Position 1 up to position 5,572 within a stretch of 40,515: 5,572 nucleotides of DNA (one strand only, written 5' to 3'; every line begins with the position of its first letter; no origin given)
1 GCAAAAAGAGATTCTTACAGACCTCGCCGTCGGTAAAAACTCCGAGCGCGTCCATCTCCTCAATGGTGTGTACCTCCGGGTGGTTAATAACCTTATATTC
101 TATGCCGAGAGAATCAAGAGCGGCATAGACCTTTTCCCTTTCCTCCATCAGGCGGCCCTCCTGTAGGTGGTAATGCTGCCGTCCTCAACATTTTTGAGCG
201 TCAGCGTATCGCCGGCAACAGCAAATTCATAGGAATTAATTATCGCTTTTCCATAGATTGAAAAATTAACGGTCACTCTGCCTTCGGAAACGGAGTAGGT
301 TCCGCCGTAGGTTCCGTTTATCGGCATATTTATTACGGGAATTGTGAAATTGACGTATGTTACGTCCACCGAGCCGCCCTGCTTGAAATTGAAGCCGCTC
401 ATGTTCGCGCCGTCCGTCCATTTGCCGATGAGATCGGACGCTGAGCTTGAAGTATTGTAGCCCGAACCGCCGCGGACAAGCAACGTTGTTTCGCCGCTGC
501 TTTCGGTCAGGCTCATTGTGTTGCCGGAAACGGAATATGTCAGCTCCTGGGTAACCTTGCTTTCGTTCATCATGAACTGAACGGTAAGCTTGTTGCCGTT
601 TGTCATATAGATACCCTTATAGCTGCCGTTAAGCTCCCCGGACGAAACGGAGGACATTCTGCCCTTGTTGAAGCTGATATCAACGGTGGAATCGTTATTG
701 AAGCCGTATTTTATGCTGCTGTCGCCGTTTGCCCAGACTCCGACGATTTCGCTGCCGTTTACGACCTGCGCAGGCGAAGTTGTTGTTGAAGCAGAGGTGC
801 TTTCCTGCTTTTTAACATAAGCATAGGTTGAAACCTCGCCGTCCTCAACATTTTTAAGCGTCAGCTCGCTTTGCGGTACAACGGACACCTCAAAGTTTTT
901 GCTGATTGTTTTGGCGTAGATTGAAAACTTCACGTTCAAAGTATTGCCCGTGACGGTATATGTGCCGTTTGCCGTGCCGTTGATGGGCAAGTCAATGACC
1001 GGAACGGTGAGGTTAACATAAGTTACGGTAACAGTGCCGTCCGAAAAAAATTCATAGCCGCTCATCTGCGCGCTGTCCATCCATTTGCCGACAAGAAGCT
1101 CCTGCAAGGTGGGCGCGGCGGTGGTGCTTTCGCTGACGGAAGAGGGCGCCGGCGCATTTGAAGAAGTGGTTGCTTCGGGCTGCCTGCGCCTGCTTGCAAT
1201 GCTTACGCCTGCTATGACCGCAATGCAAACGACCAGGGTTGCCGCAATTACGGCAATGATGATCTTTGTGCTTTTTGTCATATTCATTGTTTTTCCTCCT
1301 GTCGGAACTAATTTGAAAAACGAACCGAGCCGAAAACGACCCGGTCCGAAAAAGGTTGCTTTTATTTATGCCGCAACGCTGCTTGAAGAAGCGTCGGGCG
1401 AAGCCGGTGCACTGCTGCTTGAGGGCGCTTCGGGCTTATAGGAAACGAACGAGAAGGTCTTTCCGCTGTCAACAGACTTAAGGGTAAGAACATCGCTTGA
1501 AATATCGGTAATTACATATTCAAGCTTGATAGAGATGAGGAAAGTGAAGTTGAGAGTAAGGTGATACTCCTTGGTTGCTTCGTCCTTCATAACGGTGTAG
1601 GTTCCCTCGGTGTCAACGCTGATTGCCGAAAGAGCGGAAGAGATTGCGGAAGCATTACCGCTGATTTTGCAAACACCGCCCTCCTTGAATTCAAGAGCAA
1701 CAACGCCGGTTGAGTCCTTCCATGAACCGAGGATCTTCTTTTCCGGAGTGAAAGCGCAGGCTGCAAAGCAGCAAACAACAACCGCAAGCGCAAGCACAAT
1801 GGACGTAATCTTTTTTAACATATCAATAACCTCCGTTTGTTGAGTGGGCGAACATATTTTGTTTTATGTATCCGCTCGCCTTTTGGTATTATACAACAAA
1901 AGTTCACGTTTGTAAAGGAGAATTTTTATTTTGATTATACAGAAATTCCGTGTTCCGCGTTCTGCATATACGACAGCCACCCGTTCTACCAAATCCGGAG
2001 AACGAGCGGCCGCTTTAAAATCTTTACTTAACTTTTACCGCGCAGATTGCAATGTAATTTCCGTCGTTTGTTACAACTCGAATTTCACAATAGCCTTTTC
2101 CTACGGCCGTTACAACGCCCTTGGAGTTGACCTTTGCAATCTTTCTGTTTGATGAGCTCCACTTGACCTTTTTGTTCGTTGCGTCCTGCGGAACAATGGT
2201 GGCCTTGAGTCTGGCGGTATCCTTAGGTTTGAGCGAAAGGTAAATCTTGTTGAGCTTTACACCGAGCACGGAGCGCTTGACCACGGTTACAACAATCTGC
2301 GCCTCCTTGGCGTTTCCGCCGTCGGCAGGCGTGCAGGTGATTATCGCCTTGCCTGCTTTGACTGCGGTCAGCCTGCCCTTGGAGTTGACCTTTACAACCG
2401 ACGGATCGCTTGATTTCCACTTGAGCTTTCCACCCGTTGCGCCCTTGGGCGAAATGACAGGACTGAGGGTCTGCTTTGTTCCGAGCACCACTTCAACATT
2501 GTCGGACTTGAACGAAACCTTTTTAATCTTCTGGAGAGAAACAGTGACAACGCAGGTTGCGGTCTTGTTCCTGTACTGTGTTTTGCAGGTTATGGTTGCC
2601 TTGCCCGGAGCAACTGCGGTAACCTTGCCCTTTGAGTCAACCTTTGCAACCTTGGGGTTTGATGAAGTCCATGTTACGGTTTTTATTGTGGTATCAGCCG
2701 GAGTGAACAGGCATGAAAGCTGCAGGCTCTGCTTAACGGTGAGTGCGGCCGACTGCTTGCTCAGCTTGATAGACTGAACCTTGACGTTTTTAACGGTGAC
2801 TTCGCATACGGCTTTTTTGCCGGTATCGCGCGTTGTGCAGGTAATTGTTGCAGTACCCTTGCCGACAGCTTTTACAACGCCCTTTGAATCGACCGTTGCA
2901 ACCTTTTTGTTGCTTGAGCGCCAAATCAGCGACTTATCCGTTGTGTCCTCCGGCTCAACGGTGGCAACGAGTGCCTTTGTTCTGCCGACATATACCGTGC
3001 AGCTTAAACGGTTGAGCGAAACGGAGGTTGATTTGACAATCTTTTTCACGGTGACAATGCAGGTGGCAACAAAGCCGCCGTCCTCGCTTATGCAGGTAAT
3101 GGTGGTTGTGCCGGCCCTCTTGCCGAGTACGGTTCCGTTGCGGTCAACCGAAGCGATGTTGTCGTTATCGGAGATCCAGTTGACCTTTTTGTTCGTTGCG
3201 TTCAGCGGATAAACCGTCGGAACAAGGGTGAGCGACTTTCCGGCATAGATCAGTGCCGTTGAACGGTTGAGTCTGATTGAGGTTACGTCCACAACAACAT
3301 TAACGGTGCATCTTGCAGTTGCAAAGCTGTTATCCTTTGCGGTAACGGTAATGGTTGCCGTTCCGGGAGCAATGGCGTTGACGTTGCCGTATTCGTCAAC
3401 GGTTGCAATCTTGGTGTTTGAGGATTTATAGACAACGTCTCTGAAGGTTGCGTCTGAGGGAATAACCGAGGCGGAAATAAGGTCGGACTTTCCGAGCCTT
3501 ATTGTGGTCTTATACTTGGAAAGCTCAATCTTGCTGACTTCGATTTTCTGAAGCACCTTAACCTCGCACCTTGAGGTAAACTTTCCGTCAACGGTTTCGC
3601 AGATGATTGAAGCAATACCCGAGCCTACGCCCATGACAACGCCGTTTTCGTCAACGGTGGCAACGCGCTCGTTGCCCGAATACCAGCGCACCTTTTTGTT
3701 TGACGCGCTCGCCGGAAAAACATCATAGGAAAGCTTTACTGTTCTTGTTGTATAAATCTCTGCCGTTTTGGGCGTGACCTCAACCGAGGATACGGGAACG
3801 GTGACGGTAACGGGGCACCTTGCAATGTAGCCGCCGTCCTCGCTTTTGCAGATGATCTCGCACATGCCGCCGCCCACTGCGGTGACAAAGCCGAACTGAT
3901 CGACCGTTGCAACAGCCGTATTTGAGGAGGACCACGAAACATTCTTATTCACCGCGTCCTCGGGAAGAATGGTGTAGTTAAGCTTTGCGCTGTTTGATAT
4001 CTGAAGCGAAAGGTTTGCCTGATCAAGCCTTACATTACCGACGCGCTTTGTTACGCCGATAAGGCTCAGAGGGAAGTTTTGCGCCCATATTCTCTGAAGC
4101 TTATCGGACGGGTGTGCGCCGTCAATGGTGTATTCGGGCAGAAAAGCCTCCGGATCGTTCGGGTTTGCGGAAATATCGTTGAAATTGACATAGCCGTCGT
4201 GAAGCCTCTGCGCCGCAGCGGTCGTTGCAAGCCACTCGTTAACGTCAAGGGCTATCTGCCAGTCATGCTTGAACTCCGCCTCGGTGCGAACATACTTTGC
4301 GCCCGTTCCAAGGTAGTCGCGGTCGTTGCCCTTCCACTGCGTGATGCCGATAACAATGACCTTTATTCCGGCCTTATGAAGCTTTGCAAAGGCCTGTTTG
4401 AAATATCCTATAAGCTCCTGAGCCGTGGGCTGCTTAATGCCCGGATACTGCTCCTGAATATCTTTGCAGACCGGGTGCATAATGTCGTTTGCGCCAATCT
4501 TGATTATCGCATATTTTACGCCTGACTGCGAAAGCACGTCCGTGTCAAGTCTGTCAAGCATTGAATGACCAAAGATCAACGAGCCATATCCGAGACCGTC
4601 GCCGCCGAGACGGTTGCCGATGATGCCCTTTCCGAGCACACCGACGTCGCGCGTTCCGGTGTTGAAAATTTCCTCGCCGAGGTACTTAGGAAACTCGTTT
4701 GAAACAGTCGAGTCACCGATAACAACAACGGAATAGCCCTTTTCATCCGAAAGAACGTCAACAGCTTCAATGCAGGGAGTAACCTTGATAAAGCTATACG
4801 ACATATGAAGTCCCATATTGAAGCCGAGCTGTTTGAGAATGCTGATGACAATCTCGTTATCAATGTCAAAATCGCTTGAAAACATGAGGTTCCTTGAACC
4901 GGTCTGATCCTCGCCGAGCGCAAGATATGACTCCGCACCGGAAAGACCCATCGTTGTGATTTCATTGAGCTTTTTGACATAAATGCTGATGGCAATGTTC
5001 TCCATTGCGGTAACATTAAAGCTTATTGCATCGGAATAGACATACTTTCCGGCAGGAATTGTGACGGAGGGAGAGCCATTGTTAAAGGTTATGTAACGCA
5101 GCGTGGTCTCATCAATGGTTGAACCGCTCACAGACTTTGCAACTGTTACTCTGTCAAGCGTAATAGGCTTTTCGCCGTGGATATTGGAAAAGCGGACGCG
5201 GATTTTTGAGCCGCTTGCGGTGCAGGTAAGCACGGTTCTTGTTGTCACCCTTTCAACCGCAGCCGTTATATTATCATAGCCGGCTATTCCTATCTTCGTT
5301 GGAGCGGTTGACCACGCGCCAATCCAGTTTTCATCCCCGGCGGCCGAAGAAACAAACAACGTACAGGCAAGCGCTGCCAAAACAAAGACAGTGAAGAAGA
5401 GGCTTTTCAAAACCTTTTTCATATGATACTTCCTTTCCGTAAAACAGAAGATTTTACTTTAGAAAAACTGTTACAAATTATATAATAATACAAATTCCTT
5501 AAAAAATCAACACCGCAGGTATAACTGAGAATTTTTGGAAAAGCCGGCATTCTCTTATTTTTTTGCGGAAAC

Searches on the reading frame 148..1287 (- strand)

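Call 76: search_protein_families(library=pfam, proteins=[window:148-1287:-], max_evalue=0.00001)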
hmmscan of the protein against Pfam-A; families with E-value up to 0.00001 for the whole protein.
window:148-1287:- (379 aa): 1 family
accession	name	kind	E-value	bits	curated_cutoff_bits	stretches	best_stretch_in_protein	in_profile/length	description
PF18692.7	DUF5640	-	3.8e-20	72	28.5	1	180-266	2-76/85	Family of unknown function (DUF5640)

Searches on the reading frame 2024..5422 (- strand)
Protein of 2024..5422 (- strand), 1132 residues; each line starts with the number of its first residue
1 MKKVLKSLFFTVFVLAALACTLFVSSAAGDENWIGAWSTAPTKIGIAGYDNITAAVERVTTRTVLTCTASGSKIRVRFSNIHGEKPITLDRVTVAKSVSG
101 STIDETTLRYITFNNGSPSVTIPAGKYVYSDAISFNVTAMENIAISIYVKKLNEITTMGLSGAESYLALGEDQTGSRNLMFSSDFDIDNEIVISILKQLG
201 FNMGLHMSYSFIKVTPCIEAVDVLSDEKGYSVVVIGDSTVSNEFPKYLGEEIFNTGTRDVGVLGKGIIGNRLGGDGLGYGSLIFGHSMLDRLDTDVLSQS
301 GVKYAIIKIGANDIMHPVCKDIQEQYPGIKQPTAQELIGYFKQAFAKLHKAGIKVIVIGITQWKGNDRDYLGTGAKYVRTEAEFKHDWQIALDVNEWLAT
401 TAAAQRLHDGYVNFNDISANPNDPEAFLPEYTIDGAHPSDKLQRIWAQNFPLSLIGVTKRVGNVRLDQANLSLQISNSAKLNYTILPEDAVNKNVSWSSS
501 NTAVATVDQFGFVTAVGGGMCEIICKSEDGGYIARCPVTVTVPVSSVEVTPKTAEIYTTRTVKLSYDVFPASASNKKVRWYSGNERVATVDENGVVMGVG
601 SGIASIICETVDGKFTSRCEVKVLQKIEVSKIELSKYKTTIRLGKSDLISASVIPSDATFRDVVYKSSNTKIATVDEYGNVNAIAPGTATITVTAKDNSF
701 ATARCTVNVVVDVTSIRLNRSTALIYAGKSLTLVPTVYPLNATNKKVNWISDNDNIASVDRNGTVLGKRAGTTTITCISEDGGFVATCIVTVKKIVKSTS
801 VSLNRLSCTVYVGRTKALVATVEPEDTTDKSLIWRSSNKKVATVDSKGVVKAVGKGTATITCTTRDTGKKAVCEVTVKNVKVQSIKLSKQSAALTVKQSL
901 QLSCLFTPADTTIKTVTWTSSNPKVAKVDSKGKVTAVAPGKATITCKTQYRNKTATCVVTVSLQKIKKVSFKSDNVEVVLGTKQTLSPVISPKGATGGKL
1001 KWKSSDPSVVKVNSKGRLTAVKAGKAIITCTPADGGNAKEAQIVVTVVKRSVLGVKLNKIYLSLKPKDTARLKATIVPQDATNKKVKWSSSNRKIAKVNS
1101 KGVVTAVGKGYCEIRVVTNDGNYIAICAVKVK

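Call 76: search_protein_families(library=pfam, proteins=[window:2024-5422:-], max_evalue=0.00001)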
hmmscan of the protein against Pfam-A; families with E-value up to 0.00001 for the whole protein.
window:2024-5422:- (1132 aa): 5 families
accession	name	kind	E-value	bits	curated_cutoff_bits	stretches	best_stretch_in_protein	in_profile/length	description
PF02368.24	Big_2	-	1.6e-117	384.1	22.8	8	882-959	2-79/79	Bacterial Ig-like domain (group 2)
PF22359.2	Big-like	-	1.1e-15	58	27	1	915-962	2-47/48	Bacterial Ig-like domain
PF21764.3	Invasin_D4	-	1.8e-11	44.8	27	0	484-516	29-60/88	Invasin, domain 4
PF00657.28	Lipase_GDSL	-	3.7e-08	34.2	23.6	1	233-449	2-207/208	GDSL-like Lipase/Acylhydrolase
PF13472.12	Lipase_GDSL_2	-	1.9e-07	32.2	32.9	1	236-444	3-177/178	GDSL-like Lipase/Acylhydrolase family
